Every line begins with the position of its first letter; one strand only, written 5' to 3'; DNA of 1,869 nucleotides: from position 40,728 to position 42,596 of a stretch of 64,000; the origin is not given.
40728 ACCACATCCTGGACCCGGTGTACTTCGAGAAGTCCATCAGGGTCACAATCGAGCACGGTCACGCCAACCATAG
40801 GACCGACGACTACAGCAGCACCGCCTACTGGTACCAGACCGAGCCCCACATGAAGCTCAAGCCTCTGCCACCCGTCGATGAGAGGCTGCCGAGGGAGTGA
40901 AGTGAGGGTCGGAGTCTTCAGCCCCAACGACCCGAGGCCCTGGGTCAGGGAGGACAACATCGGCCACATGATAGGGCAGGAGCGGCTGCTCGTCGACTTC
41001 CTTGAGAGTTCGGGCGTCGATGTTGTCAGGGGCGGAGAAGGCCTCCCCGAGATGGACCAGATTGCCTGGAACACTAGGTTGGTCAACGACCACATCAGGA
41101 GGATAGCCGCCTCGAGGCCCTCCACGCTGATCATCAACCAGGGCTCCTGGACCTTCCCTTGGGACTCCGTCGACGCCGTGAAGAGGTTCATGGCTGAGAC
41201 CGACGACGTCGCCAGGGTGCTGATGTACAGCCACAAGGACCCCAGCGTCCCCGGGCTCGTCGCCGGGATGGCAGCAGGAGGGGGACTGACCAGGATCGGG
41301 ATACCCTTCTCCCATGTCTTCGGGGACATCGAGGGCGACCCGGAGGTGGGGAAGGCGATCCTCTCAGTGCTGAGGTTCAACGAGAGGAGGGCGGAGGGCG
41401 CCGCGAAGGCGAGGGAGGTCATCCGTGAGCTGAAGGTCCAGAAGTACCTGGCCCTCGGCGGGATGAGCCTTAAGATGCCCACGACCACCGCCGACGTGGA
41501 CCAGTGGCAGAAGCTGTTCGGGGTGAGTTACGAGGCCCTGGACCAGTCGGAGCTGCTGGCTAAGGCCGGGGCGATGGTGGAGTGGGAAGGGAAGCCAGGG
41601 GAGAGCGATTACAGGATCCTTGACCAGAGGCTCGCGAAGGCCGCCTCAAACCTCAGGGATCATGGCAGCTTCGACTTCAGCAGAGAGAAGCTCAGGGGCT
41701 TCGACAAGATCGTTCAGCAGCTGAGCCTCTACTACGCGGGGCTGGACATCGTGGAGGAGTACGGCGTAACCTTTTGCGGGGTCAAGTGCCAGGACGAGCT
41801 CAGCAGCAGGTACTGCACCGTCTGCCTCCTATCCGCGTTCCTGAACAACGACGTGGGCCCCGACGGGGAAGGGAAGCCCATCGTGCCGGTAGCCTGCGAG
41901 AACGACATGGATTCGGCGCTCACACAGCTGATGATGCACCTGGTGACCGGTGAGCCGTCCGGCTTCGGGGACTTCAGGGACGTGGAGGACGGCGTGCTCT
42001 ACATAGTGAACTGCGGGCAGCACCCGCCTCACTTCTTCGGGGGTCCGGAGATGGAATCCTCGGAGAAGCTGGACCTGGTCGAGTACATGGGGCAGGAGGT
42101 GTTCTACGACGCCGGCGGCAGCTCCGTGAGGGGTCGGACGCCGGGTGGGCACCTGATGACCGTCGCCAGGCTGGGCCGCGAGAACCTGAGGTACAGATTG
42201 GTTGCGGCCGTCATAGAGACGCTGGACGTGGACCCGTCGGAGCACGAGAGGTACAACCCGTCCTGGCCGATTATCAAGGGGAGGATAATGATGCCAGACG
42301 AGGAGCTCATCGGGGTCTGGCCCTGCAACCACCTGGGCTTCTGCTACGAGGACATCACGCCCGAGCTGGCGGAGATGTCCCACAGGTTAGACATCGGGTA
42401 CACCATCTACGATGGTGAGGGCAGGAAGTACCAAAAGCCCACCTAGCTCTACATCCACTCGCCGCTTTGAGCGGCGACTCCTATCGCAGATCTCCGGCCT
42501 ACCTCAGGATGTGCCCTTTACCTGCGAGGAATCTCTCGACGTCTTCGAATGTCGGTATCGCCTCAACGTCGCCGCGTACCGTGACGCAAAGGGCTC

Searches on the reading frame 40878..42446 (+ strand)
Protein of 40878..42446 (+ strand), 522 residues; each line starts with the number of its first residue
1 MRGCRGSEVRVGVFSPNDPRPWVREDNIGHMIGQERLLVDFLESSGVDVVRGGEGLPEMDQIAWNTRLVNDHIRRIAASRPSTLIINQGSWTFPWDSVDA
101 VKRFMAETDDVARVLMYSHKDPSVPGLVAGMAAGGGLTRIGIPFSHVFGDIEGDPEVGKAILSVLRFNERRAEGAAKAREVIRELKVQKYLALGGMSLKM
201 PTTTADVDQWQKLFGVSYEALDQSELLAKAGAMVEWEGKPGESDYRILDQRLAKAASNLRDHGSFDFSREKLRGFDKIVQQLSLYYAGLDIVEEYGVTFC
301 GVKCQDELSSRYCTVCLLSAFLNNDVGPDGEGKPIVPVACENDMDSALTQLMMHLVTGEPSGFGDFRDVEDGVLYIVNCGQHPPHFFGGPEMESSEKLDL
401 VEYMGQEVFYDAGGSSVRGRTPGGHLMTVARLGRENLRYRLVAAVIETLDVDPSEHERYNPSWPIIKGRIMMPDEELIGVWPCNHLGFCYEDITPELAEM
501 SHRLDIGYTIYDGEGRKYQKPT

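Call 17: search_protein_families(library=ncbifam, proteins=[window:40878-42446:+], max_evalue=0.00001)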
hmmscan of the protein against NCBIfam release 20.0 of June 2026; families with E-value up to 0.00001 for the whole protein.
window:40878-42446:+ (522 aa): 1 family
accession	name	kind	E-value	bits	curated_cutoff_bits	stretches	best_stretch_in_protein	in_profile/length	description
NF008220.0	PRK10991.1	equivalog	4.6e-06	25.4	775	0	298-367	295-363/591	L-fucose isomerase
